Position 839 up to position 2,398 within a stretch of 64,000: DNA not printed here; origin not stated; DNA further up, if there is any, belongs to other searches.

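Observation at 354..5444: Six-gene translationally coupled operon: YjbQ, ACP, AMP-ligase, LuxE-like, LuxC-like and a NeuD/PglD acyltransferase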

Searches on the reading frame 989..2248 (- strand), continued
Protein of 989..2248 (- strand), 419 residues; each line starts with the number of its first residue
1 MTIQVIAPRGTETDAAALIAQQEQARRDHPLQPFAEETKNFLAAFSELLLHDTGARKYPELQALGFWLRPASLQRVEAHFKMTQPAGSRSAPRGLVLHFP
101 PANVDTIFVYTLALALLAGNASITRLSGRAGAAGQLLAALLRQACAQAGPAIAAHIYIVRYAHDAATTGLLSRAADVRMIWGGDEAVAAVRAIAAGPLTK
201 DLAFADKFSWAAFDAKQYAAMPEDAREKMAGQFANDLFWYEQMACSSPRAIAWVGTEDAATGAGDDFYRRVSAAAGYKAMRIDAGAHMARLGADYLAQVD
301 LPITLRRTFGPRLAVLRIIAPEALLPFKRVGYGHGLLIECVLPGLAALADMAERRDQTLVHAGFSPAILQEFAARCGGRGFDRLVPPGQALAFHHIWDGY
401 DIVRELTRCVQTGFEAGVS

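Call 24: find_related_loci(query=A1, collection=genome_contigs, flank=10000)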
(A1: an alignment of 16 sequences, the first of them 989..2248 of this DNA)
Query A1 (419 aa) in genome_contigs; peptide patterns used: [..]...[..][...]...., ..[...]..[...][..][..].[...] (x = any residue, [..] = any of these).
600 stretches matched a pattern (row limit reached: there are more); 570 encode a relative of the query (tblastn E <= 1e-3); the best 80 are kept; 80 distinct loci.
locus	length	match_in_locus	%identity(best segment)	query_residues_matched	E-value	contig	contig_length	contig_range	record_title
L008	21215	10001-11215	39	1-410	6e-94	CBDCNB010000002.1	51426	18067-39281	MAG: Bryobacteraceae bacterium isolate cf9fd3fe-1ac7-4003-a2de-59ec3b3bd4e5 genome assembly, contig: contig_2, whole gen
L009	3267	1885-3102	40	1-410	6e-95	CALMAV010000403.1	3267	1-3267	MAG TPA_asm: uncultured Bryobacterales bacterium isolate SRR12240174_bin.37_CONCOCT_v1.1_MAG genome assembly, contig: NO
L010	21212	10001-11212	39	1-410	4e-93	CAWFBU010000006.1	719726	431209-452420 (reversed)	MAG: uncultured Acidobacteriaceae bacterium isolate MFD04580.bin.2.57 genome assembly, contig: contig_7288, whole genome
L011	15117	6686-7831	47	31-410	1e-91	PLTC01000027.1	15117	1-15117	MAG: Rhodospirillales bacterium isolate bog_933 73.20120700_S1D.247_contig_12103, whole genome shotgun sequence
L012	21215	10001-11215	38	1-410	3e-91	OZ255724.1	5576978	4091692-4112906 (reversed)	MAG: Bryobacteraceae bacterium isolate 178ae825-108d-4cf7-8cc9-22d6e0a7415b genome assembly, chromosome: 1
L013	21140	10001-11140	43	27-410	4e-90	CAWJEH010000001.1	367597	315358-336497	MAG: Terriglobia bacterium isolate MFD09603.bin.2.240 genome assembly, contig: contig_10948, whole genome shotgun sequen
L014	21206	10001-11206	40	3-411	6e-90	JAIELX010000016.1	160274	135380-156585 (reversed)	MAG: Candidatus Obscuribacterales bacterium isolate co.spades.CONCOCT.1kb_130 c_000000000016, whole genome shotgun seque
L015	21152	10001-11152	42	30-412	1e-89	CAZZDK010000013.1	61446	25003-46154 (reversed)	MAG TPA_asm: uncultured Rhodospirillaceae bacterium isolate SRP290908_co1_67 genome assembly, contig: NODE_465_length_61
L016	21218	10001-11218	39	1-410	3e-89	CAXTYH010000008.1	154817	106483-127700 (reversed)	MAG TPA_asm: uncultured Bryobacteraceae bacterium isolate public_SRR2387885_metawrap_bin.1 genome assembly, contig: publ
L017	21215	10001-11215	39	1-410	3e-89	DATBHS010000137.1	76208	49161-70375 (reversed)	MAG TPA_asm: Bryobacteraceae bacterium isolate SMAG_U3874 k141_1062012, whole genome shotgun sequence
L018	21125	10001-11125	41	33-410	5e-89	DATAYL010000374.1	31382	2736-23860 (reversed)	MAG TPA_asm: Bryobacteraceae bacterium isolate SMAG_U5678 k141_1629342, whole genome shotgun sequence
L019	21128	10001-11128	41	31-410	2e-87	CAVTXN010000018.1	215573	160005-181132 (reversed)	MAG: Terriglobia bacterium isolate MFD09603.bin.2.160 genome assembly, contig: contig_3186, whole genome shotgun sequenc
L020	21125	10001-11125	39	32-410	1e-85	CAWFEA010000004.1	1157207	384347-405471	MAG: uncultured Acidobacteriota bacterium isolate MFD05580.bin.2.70 genome assembly, contig: contig_12474, whole genome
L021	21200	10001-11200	39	1-410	4e-85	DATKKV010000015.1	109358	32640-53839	MAG TPA_asm: Bryobacteraceae bacterium isolate SMAG_U14667 k141_4502529, whole genome shotgun sequence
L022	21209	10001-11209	37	1-410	6e-85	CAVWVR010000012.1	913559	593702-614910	MAG: Terriglobia bacterium isolate MFD09671.bin.1.203 genome assembly, contig: contig_4, whole genome shotgun sequence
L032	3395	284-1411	42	31-410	1e-83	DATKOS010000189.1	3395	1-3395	MAG TPA_asm: Bryobacteraceae bacterium isolate SMAG_U14770 k141_975849, whole genome shotgun sequence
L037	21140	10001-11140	42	31-410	2e-80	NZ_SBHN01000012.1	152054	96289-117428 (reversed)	Telmatospirillum sp. J64-1 Scaffold12, whole genome shotgun sequence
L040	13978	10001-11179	40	8-410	2e-79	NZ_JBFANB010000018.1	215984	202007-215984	Nonomuraea sp. NPDC049750 NPDC049750_104_C6.ctg-0018, whole genome shotgun sequence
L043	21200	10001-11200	37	1-408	3e-79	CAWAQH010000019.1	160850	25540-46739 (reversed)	MAG: uncultured Acidobacteriaceae bacterium isolate MFD04434.bin.2.110 genome assembly, contig: contig_48678, whole geno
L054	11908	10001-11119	42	31-410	6e-77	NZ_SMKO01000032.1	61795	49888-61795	Nonomuraea deserti strain KC310 NODE_32_length_61795_cov_51.2461, whole genome shotgun sequence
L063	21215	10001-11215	37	1-410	1e-73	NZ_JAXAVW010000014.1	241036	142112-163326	Lentzea miocenica strain BCCO 10_0856 BCCO_856_assembly_contig_14, whole genome shotgun sequence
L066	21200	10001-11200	39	3-412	8e-75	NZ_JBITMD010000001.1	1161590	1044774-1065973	Nonomuraea sp. NPDC049480 NPDC049480_108_A6.ctg-0001, whole genome shotgun sequence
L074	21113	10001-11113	40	36-410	4e-74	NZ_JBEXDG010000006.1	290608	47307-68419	Dactylosporangium sp. NPDC005555 NPDC005555_21_G2.ctg-0006, whole genome shotgun sequence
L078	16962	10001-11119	40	31-410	1e-73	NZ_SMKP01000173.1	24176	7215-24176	Nonomuraea diastatica strain KC712 NODE_173_length_24176_cov_29.9327, whole genome shotgun sequence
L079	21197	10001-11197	38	8-410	2e-73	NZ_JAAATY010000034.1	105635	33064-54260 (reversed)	Kibdelosporangium persicum strain 4NS15 sequence_34, whole genome shotgun sequence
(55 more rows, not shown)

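Call 30: search_solved_structures(query=window:989-2248:-, max_evalue=0.01)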
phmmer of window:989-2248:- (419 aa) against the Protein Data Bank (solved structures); distinct sequences matched with E-value up to 0.01: 1.
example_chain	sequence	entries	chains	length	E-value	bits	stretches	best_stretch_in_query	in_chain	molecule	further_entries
7xc6_A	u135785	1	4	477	0.008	18.5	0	89-257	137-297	Long-chain acyl-protein thioester reductase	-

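Call 44: search_protein_families(library=ncbifam, proteins=[L078:745-1911:+, L054:62-817:+, L074:5784-6422:-, L040:11226-13646:+, L032:1498-2556:-, L043:11247-12281:-, L079:4497-5630:+, L063:1325-2569:-, L066:16146-17762:+, L078:1912-3804:-], max_evalue=0.00001)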
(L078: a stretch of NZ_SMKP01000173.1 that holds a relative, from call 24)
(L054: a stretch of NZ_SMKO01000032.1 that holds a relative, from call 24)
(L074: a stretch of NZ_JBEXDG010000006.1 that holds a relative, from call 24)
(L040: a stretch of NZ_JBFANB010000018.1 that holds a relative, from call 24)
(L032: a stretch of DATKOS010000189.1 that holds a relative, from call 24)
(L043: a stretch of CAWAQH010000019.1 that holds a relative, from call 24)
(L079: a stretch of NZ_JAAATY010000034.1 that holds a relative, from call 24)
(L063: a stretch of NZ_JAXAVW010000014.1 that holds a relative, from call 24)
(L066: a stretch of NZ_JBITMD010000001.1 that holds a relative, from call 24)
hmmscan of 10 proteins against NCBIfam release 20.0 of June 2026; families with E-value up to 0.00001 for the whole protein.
L078:745-1911:+ (388 aa): 13 families
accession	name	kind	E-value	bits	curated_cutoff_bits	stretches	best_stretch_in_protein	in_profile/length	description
TIGR03588.1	PseC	equivalog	2.2e-122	408.7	423.5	1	15-386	1-379/380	UDP-4-amino-4,6-dideoxy-N-acetyl-beta-L-altrosamine transaminase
NF008658.2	PRK11658.1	equivalog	8.2e-75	251.8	631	1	15-387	4-377/379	UDP-4-amino-4-deoxy-L-arabinose aminotransferase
NF008687.0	PRK11706.1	equivalog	2.8e-57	194.2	375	1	16-385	2-372/375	dTDP-4-amino-4,6-dideoxygalactose transaminase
TIGR04181.1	NHT_00031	hypoth_equivalog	1.7e-54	185.1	420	1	23-366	8-357/359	LegC family aminotransferase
TIGR04427.1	PLP_DesI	equivalog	2.8e-47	161.7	650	1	31-381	38-377/390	dTDP-4-dehydro-6-deoxyglucose aminotransferase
NF011936.0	PRK15407.1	equivalog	2.3e-42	145.2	423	2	15-210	36-239/440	lipopolysaccharide biosynthesis protein RfbH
TIGR02379.1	ECA_wecE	subfamily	3.3e-42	144.6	434.85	1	16-387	2-375/376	dTDP-4-amino-4,6-dideoxy-D-glucose transaminase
NF041364.1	GntC_guanitoxin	equivalog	9.8e-08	31.3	415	1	63-139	63-141/356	guanitoxin biosynthesis PLP-dependent (S)-gamma-hydroxy-L-arginine cyclodehydratase GntC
TIGR03947.1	viomycin_VioD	equivalog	4.2e-07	29.2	390.9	1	51-168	59-184/359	capreomycidine synthase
NF000586.1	PRK00011.1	subfamily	4.2e-07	29.1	335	1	65-208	84-233/404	serine hydroxymethyltransferase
TIGR01976.1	am_tr_V_VC1184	hypoth_equivalog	4.4e-07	29.5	352.35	1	77-169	99-198/401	cysteine desulfurase-like protein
NF006003.0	PRK08133.1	equivalog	1.6e-06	27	522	1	42-169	64-191/396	O-succinylhomoserine sulfhydrylase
NF004125.0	PRK05613.1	equivalog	3.8e-06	25.6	765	1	42-159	67-182/437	O-acetylhomoserine/O-acetylserine sulfhydrylase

L054:62-817:+ (251 aa): 7 families
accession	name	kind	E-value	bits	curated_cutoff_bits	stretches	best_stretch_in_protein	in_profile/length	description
TIGR03589.1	PseB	equivalog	8.1e-114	379.9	407.75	1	1-248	72-323/324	UDP-N-acetylglucosamine 4,6-dehydratase (inverting)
TIGR04130.1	FnlA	equivalog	8.9e-50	169.5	730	1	2-215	72-290/337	UDP-N-acetylglucosamine 4,6-dehydratase/5-epimerase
TIGR04180.1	EDH_00030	hypoth_equivalog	7.1e-12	45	475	1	1-103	68-181/297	NAD-dependent 4,6-dehydratase LegB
TIGR01179.1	galE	equivalog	9.7e-10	37.8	262.3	1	3-101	70-180/332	UDP-glucose 4-epimerase GalE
TIGR01214.1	rmlD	equivalog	1.1e-09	37.8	224.05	1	5-122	52-177/285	dTDP-4-dehydrorhamnose reductase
TIGR01181.1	dTDP_gluc_dehyt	equivalog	1.1e-06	28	365.1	0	3-74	73-161/321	dTDP-glucose 4,6-dehydratase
NF007956.0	PRK10675.1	subfamily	8e-06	25.2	394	0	2-52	72-122/338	UDP-glucose 4-epimerase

L074:5784-6422:- (212 aa): 1 family
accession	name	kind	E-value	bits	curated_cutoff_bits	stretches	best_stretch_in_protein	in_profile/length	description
TIGR03585.1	PseH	equivalog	3.3e-21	76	93.1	1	52-193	5-141/156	UDP-4-amino-4,6-dideoxy-N-acetyl-beta-L-altrosamine N-acetyltransferase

L040:11226-13646:+ (806 aa): 0 families

L032:1498-2556:- (352 aa): 3 families
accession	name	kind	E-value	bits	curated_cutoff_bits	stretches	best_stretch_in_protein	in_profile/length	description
NF011177.0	PRK14582.1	equivalog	3.8e-08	32.1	923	0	35-142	41-147/671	poly-beta-1,6-N-acetyl-D-glucosamine N-deacetylase PgaB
TIGR03938.2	deacetyl_PgaB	equivalog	3.1e-07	29.1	321.9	1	42-142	2-104/621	poly-beta-1,6-N-acetyl-D-glucosamine N-deacetylase PgaB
NF011176.0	PRK14581.1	equivalog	7.2e-06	24.4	1091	0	270-327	235-291/673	poly-beta-1,6-N-acetyl-D-glucosamine N-deacetylase PgaB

L043:11247-12281:- (344 aa): 0 families

L079:4497-5630:+ (377 aa): 0 families

L063:1325-2569:- (414 aa): 5 families
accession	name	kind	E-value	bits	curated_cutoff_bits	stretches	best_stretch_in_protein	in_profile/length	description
NF040723.1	UDP-GlcNAcDh_Arch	equivalog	2.1e-37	129.3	450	1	98-342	2-250/302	UDP-N-acetylglucosamine 3-dehydrogenase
TIGR04380.1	myo_inos_iolG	equivalog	2.5e-24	85.8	355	1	98-309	3-231/330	inositol 2-dehydrogenase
NF052679.1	InsChiInosDhIolG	equivalog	3.8e-09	36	540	1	98-237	4-155/343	bifunctional inositol 2-dehydrogenase/D-chiro-inositol 1-dehydrogenase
NF052479.1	LevoglcsnDh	equivalog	3.8e-07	29.1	650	1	98-229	5-148/386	levoglucosan dehydrogenase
NF041392.1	XylDh_Gfo6_Halo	equivalog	4.9e-07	28.9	350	1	98-229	18-157/350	D-xylose 1-dehydrogenase Gfo6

L066:16146-17762:+ (538 aa): 0 families

L078:1912-3804:- (630 aa): 20 families
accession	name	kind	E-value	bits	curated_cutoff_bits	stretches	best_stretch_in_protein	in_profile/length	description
NF007482.0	PRK10073.1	equivalog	4.7e-28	98.1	423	1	4-176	6-183/334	glycosyltransferase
NF047683.1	TeichurnBiosyTuaG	equivalog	1.8e-20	73.7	400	1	4-105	6-108/252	teichuronic acid biosynthesis protein TuaG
NF041875.1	EPS_EpsD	equivalog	3.7e-20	72.6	370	1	6-135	1-131/325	exopolysaccharide biosynthesis glycosyltransferase EpsD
TIGR03965.1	mycofact_glyco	equivalog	1.7e-16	60.1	280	1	6-123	76-194/467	mycofactocin biosynthesis glycosyltransferase MftF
TIGR03937.1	PgaC_IcaA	equivalog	5.1e-15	55.3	422.3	1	2-111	43-153/407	poly-beta-1,6-N-acetyl-D-glucosamine synthase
NF050050.1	ProtGlycPglI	equivalog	1.4e-13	50.9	500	1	4-110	2-110/306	GalNAc(5)-diNAcBac-PP-undecaprenol beta-1,3-glucosyltransferase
TIGR04283.1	glyco_like_mftF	equivalog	2.7e-12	46.8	182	1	6-117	1-106/221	TIGR04283 family arsenosugar biosynthesis glycosyltransferase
NF041394.1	GtaseAglG_Halo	equivalog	1.3e-11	44.3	440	1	6-120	3-119/304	glucosyl-dolichyl phosphate glucuronosyltransferase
NF053739.1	GlytfEpsEBac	equivalog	2.4e-11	43.1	450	1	4-118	1-117/265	glycosyltransferase EpsE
TIGR03111.1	glyc2_xrt_Gpos1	hypoth_equivalog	1.7e-10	40.3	363.95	1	3-113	48-161/439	TIGR03111 family XrtG-associated glycosyltransferase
TIGR04242.1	nodulat_NodC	equivalog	4.8e-10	38.9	550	1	3-120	47-168/395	chitooligosaccharide synthase NodC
NF038302.1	EPS_HpsE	equivalog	1.9e-09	36.9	300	1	6-99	3-101/307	hormogonium polysaccharide biosynthesis glycosyltransferase HpsE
NF045692.1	OglycostaseCruG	equivalog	6.3e-09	35.2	600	1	6-73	43-113/386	2'-O-glycosyltransferase CruG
NF041391.1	DPhHxTase_Halo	equivalog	7.6e-09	34.9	375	1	13-119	4-103/213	dolichyl-phosphate hexose transferase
NF038299.1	EPS_HpsN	equivalog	1.3e-08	34.2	425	1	4-99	1-97/317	hormogonium polysaccharide biosynthesis glycosyltransferase HpsN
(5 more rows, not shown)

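Call 45: search_protein_families(library=pfam, proteins=[L078:745-1911:+, L054:62-817:+, L074:5784-6422:-, L040:11226-13646:+, L032:1498-2556:-, L043:11247-12281:-, L079:4497-5630:+, L063:1325-2569:-, L066:16146-17762:+, L078:1912-3804:-], max_evalue=0.0001)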
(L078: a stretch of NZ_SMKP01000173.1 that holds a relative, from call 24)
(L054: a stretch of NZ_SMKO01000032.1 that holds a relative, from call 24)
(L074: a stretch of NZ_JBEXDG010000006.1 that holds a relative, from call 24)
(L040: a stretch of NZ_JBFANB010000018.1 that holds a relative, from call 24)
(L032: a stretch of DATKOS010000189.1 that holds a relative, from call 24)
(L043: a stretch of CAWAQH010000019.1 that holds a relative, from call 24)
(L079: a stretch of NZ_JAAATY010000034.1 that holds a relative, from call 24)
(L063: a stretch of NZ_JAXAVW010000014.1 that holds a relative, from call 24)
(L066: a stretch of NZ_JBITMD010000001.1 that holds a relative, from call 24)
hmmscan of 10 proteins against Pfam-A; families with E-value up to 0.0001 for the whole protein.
L078:745-1911:+ (388 aa): 4 families
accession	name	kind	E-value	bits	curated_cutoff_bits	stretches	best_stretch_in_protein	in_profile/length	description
PF01041.23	DegT_DnrJ_EryC1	-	1.9e-107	360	19.8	1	22-383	2-359/360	DegT/DnrJ/EryC1/StrS aminotransferase family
PF00266.25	Aminotran_5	-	1.4e-06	27.9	21.5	1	64-172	65-182/371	Aminotransferase class-V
PF00155.27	Aminotran_1_2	-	9.7e-06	25.4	19.7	1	42-173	38-193/361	Aminotransferase class I and II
PF01053.26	Cys_Met_Meta_PP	-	2.7e-05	23.3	27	1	43-168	51-176/381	Cys/Met metabolism PLP-dependent enzyme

L054:62-817:+ (251 aa): 6 families
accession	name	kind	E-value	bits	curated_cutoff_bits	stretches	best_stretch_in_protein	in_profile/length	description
PF02719.21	Polysacc_synt_2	-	4.8e-77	259.5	20.2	1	2-207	76-291/293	Polysaccharide biosynthesis protein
PF01370.27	Epimerase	-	1.3e-16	61.2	20.9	1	2-140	63-222/240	NAD dependent epimerase/dehydratase family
PF04321.23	RmlD_sub_bind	-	3.6e-10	39.8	27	1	5-125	53-180/287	RmlD substrate binding domain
PF01073.25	3Beta_HSD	-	3.4e-07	30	22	1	2-57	65-119/280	3-beta hydroxysteroid dehydrogenase/isomerase family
PF16363.11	GDP_Man_Dehyd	-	2e-06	28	27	1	4-56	76-131/332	GDP-mannose 4,6 dehydratase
PF07993.18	NAD_binding_4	-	5.9e-05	22.8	20.1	0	3-57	88-139/258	Male sterility protein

L074:5784-6422:- (212 aa): 2 families
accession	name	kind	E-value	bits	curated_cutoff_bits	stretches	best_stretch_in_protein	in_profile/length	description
PF13302.13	Acetyltransf_3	-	9.5e-09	36.5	25.4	1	49-187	3-138/138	Acetyltransferase (GNAT) domain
PF13523.12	Acetyltransf_8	-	1.6e-06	28.2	27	1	55-190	3-141/145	Acetyltransferase (GNAT) domain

L040:11226-13646:+ (806 aa): 0 families

L032:1498-2556:- (352 aa): 1 family
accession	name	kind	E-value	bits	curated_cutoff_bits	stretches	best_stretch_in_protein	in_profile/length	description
PF01522.26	Polysacc_deac_1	-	4.8e-16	59.3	23.1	2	231-303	47-121/124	Polysaccharide deacetylase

L043:11247-12281:- (344 aa): 0 families

L079:4497-5630:+ (377 aa): 1 family
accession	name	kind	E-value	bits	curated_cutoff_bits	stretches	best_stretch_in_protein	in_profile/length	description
PF03706.18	LPG_synthase_TM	-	1.1e-14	55.1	33.4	1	83-347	5-292/302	Lysylphosphatidylglycerol synthase TM region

L063:1325-2569:- (414 aa): 3 families
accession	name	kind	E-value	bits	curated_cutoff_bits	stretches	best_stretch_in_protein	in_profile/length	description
PF01408.29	GFO_IDH_MocA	-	4.2e-18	66.6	24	1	98-210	2-118/120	Oxidoreductase family, NAD-binding Rossmann fold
PF22725.1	GFO_IDH_MocA_C3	-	8.9e-09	35.8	27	1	243-313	39-108/124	GFO/IDH/MocA C-terminal domain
PF01118.30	Semialdhyde_dh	-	8.5e-05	23.4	26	0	98-179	1-91/121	Semialdehyde dehydrogenase, NAD binding domain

L066:16146-17762:+ (538 aa): 0 families

L078:1912-3804:- (630 aa): 3 families
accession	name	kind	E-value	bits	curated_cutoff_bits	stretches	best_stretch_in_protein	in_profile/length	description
PF00535.33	Glycos_transf_2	-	9.8e-36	123.6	23.3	1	7-167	1-162/168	Glycosyl transferase family 2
PF13641.12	Glyco_tranf_2_3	-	1.4e-10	42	27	1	6-133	3-136/230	Glycosyltransferase like family 2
PF10111.15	Glyco_tranf_2_2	-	2e-09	37.8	27.3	1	7-106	1-104/276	Glycosyltransferase like family 2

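Call 51: search_solved_structures(query=A1, max_evalue=0.01, show_alignments=1)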
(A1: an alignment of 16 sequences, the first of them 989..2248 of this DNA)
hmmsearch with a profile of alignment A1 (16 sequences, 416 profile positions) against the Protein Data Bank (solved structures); distinct sequences matched with E-value up to 0.01: 1.
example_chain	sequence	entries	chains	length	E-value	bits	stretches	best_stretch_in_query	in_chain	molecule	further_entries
7xc6_A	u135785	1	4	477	4.6e-08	35.6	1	88-259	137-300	Long-chain acyl-protein thioester reductase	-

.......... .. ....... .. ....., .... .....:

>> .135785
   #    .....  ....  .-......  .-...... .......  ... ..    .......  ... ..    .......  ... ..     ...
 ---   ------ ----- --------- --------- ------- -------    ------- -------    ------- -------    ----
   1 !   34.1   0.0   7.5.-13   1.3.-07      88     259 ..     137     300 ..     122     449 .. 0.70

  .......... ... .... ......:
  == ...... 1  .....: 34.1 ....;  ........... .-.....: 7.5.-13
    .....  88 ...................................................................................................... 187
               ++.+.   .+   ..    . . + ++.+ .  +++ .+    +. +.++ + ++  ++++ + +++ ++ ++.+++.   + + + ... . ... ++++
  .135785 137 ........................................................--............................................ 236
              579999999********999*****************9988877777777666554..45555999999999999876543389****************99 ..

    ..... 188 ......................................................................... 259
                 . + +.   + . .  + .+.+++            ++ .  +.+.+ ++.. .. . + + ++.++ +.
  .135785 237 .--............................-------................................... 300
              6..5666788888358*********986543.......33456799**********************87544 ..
